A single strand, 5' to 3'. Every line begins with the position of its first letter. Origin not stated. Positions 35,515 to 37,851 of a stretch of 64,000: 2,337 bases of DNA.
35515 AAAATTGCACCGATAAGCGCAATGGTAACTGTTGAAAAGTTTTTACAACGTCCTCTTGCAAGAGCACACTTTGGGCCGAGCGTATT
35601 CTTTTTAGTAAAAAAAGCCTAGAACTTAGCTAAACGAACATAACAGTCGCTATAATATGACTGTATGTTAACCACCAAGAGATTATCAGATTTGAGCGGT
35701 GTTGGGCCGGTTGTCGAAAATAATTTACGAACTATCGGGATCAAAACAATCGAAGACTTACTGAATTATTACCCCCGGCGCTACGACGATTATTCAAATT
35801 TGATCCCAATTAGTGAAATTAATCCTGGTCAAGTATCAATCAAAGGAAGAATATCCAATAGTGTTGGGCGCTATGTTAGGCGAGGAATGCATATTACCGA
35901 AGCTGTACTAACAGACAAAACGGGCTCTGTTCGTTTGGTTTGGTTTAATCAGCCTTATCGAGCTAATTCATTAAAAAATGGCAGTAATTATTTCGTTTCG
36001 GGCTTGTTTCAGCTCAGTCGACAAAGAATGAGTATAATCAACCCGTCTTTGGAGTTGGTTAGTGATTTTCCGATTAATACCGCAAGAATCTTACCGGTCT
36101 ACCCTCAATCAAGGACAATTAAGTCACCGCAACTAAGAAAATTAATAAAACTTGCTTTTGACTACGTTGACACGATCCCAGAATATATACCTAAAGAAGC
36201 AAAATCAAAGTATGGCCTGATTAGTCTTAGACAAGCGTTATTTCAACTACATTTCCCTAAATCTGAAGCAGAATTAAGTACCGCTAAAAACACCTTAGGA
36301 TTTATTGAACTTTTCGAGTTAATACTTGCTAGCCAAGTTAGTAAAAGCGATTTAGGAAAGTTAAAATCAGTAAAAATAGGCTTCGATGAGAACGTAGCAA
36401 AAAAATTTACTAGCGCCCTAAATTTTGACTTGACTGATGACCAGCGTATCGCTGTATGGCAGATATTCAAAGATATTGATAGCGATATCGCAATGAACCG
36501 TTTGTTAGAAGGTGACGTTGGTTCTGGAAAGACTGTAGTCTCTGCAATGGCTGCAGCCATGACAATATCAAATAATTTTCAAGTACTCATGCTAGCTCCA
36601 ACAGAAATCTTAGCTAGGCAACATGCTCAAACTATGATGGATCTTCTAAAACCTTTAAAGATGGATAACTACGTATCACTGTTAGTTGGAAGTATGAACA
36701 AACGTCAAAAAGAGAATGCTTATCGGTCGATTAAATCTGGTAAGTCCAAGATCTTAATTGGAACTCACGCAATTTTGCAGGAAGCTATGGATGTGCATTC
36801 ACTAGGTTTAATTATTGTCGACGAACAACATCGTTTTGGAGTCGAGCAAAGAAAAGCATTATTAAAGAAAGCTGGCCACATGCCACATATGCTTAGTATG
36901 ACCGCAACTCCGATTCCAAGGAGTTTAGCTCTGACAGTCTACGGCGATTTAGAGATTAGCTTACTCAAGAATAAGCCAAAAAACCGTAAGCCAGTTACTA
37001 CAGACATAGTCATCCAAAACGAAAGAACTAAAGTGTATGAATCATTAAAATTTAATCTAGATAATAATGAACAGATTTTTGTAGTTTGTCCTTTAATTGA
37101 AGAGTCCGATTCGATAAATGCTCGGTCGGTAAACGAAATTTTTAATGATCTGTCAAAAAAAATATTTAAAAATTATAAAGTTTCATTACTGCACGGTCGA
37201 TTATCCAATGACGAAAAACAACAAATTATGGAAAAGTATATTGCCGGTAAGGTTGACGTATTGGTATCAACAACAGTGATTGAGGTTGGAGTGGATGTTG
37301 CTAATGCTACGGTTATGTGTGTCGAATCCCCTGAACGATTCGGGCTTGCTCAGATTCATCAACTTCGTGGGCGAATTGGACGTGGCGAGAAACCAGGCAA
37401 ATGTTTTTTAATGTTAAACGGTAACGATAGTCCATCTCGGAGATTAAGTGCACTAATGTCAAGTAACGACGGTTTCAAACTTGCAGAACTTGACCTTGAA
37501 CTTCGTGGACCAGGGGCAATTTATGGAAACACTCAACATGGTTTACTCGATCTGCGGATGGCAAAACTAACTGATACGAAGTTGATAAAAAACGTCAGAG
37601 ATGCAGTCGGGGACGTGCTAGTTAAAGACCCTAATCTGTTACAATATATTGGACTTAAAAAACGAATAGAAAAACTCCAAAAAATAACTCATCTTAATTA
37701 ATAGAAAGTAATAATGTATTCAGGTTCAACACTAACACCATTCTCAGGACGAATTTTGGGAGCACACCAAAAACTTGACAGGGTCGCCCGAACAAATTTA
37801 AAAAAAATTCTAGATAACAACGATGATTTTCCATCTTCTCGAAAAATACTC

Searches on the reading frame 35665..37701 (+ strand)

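Call 8: search_protein_families(library=ncbifam, proteins=[window:35665-37701:+], max_evalue=0.00001)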
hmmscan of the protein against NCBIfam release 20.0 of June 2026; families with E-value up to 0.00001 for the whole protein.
window:35665-37701:+ (678 aa): 37 families (the best 25 are shown)
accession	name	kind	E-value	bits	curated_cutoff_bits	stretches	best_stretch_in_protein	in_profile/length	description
NF008168.0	PRK10917.2-2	equivalog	2.6e-234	780.1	718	1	5-669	111-782/795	ATP-dependent DNA helicase RecG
NF008165.0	PRK10917.1-3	equivalog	2e-221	737.2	711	1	4-668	7-678/692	ATP-dependent DNA helicase RecG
TIGR00643.1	recG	equivalog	7.2e-204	679.1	659.4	1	24-647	1-628/629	ATP-dependent DNA helicase RecG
NF008170.0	PRK10917.2-4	equivalog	8.4e-192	639.2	975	1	5-672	131-816/826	ATP-dependent DNA helicase RecG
NF008163.0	PRK10917.1-1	equivalog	5e-174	580.4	796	1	3-661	7-677/692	ATP-dependent DNA helicase RecG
NF008167.0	PRK10917.2-1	equivalog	6.8e-163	543.6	995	2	140-671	168-732/744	ATP-dependent DNA helicase RecG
NF008164.0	PRK10917.1-2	equivalog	1.1e-160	536.2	785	1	7-660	15-679/704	ATP-dependent DNA helicase RecG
NF008166.0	PRK10917.1-4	equivalog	7.5e-158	526.7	864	1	17-659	23-688/705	ATP-dependent DNA helicase RecG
TIGR00580.2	mfd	equivalog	1.6e-103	347.8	800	1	234-628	412-800/907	transcription-repair coupling factor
NF008169.0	PRK10917.2-3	equivalog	1.3e-100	337.7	555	1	18-648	8-603/610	ATP-dependent DNA helicase RecG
NF007966.0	PRK10689.1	equivalog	5.7e-65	219.7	1329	1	239-629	584-968/1148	transcription-repair coupling factor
NF004067.0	PRK05580.1-4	equivalog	3.9e-19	68.5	763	1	242-399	192-338/737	primosomal protein N'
TIGR00595.1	priA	equivalog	1.8e-17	63.1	230.35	1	280-410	1-124/509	replication restart helicase PriA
NF010337.0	PRK13766.1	equivalog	1.8e-17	62.8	610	1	286-416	40-173/781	Hef nuclease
NF004070.0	PRK05580.2-2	equivalog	3e-17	62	921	1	230-404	171-338/729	primosomal protein N'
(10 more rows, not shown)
